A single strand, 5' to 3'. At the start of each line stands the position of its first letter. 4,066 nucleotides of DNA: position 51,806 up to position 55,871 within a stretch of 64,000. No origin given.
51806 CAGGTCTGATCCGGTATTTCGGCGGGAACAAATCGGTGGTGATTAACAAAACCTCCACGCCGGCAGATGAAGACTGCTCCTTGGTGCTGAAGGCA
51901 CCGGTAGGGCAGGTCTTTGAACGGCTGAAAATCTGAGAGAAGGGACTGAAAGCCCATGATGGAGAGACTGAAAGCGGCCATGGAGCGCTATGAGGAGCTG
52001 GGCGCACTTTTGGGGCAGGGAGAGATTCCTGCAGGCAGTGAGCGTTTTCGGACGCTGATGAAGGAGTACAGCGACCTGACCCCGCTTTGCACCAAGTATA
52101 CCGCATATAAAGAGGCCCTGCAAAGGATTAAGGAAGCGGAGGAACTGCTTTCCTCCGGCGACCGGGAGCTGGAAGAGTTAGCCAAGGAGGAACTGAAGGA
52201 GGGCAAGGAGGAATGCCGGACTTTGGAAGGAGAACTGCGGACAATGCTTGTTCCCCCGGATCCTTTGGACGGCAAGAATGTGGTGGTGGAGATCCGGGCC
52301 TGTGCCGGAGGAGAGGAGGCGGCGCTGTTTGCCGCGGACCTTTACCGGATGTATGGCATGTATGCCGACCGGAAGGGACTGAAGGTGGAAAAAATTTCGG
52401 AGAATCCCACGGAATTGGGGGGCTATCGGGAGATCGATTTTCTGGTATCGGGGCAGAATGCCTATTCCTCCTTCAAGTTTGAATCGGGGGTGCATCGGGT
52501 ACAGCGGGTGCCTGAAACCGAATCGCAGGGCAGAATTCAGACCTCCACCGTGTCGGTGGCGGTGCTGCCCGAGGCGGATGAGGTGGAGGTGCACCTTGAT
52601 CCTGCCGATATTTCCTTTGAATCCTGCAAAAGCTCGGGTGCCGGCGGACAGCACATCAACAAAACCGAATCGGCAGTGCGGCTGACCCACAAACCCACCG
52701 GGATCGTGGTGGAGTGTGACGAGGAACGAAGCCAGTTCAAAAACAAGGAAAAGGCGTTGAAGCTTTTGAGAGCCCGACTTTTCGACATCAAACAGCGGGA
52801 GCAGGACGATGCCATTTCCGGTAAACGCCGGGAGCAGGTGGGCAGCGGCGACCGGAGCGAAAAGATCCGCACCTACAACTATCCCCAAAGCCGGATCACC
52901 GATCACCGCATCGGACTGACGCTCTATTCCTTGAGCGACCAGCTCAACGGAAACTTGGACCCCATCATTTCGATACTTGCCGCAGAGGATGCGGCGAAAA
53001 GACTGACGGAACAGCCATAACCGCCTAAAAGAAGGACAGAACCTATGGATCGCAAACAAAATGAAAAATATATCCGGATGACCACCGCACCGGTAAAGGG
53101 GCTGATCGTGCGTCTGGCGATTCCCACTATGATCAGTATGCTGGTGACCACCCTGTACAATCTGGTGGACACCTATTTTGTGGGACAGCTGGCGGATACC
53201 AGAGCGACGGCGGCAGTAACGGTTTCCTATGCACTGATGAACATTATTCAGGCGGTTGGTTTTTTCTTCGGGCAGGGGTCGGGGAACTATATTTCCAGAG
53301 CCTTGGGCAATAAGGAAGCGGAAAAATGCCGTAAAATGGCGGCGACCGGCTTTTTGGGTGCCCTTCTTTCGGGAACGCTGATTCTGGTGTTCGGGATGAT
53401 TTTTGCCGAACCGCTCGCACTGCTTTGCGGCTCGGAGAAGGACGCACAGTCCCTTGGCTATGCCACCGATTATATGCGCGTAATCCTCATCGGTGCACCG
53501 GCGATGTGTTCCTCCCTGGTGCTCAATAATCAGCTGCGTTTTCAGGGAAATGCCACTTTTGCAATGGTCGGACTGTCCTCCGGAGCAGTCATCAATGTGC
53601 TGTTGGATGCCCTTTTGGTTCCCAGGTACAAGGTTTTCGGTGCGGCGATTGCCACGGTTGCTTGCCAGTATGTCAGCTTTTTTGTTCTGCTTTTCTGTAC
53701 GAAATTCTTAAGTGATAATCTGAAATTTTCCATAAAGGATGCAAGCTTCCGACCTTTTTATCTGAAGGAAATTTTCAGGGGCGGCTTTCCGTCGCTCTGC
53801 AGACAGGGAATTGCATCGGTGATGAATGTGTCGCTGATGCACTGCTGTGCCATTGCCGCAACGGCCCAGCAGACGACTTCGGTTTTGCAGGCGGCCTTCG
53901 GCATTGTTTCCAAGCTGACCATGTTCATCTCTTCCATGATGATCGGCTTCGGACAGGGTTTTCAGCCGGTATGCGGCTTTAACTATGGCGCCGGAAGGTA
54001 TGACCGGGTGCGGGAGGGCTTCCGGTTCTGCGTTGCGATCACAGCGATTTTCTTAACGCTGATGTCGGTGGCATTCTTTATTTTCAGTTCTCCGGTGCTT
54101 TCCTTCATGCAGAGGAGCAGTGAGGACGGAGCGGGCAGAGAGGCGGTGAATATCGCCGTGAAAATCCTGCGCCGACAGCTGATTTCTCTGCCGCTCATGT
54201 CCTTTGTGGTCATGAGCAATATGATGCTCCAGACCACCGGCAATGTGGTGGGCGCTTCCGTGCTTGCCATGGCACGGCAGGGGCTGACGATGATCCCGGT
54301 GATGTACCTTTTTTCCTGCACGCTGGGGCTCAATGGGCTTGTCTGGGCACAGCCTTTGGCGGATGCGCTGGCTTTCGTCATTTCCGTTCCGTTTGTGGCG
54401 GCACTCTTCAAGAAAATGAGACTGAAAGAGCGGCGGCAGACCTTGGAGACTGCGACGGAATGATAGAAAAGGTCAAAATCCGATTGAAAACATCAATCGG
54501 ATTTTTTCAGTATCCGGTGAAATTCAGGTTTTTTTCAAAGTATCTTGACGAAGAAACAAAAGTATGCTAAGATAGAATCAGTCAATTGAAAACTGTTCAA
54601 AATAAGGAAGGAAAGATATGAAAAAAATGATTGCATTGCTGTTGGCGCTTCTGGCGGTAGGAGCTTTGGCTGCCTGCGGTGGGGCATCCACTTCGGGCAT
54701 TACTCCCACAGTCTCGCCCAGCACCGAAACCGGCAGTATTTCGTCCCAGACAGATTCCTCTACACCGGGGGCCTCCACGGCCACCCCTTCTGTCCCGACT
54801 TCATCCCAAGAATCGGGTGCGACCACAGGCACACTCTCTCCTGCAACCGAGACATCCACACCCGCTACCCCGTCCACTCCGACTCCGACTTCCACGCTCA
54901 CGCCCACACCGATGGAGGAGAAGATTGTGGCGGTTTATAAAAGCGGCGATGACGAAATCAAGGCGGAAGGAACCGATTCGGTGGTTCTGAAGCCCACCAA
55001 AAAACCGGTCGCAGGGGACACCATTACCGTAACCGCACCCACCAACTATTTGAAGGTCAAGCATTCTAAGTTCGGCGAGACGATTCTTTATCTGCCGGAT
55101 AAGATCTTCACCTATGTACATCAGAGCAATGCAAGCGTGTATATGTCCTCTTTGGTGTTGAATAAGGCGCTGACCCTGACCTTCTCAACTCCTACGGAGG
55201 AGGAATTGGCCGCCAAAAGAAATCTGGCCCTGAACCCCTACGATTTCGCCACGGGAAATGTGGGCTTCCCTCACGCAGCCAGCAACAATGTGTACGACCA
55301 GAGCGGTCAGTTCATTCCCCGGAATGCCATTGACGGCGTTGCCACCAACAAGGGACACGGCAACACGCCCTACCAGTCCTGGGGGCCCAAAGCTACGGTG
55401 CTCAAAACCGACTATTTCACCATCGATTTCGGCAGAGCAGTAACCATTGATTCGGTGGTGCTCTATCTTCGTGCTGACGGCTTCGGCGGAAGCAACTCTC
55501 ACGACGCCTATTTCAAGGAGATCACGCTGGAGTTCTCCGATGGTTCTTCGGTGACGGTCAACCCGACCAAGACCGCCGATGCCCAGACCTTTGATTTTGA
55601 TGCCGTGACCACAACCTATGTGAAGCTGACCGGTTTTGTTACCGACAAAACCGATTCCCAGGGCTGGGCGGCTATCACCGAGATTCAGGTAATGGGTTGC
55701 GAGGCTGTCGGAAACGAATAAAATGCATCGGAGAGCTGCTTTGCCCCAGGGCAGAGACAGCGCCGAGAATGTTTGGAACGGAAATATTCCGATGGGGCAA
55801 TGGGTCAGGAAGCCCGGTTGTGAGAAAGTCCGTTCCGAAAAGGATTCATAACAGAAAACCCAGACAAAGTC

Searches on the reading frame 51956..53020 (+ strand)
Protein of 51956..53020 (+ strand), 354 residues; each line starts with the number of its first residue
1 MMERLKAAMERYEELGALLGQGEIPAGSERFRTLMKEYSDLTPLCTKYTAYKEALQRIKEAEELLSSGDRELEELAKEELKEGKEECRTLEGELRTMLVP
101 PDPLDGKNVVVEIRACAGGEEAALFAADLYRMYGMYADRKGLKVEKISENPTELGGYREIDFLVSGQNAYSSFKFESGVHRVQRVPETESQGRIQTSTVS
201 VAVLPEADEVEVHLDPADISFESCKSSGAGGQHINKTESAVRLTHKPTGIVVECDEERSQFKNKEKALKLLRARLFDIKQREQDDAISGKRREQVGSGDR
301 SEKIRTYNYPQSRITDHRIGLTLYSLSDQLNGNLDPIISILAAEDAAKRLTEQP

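Call 44: search_protein_families(library=pfam, proteins=[window:51956-53020:+], max_evalue=0.00001)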
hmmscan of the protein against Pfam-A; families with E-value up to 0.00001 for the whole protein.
window:51956-53020:+ (354 aa): 2 families
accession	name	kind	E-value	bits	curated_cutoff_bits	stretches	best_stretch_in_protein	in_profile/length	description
PF03462.23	PCRF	-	7.6e-68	228.6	24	1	10-201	3-194/194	PCRF domain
PF00472.26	RF-1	-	7.7e-41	139.1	35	1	208-318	1-116/116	RF-1 domain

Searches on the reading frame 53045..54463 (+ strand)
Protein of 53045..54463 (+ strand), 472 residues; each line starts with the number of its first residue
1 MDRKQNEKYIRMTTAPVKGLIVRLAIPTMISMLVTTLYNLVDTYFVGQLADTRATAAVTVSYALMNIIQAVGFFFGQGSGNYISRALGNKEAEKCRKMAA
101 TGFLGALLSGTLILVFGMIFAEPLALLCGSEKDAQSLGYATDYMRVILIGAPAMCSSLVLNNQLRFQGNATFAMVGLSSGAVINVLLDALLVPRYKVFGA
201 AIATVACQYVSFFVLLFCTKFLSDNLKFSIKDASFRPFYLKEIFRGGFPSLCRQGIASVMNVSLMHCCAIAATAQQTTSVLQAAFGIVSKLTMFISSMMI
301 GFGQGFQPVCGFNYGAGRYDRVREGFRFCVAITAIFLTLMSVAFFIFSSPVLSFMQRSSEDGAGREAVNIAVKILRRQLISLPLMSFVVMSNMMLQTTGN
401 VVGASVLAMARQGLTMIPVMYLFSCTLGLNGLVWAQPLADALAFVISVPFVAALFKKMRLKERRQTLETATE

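Call 44: search_protein_families(library=pfam, proteins=[window:53045-54463:+], max_evalue=0.00001)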
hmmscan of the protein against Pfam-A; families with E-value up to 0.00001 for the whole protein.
window:53045-54463:+ (472 aa): 1 family
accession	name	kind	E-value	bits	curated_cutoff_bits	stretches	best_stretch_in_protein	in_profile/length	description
PF01554.23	MatE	-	4.9e-41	140.5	24.9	2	27-189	1-160/161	MatE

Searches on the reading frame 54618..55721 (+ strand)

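Call 44: search_protein_families(library=pfam, proteins=[window:54618-55721:+], max_evalue=0.00001)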
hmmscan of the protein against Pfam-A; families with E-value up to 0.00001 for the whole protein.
window:54618-55721:+ (367 aa): 3 families
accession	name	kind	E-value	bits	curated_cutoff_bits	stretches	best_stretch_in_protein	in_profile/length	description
PF00754.31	F5_F8_type_C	-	2e-09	38.1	28.2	1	221-356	4-127/127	F5/8 type C domain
PF24135.1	DUF7402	-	1.4e-07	32.1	27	1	231-358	16-132/133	Domain of unknown function (DUF7402)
PF22633.2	F5_F8_type_C_2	-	3.4e-07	31.2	27.8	1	236-337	1-91/91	NedA-like, galactose-binding domain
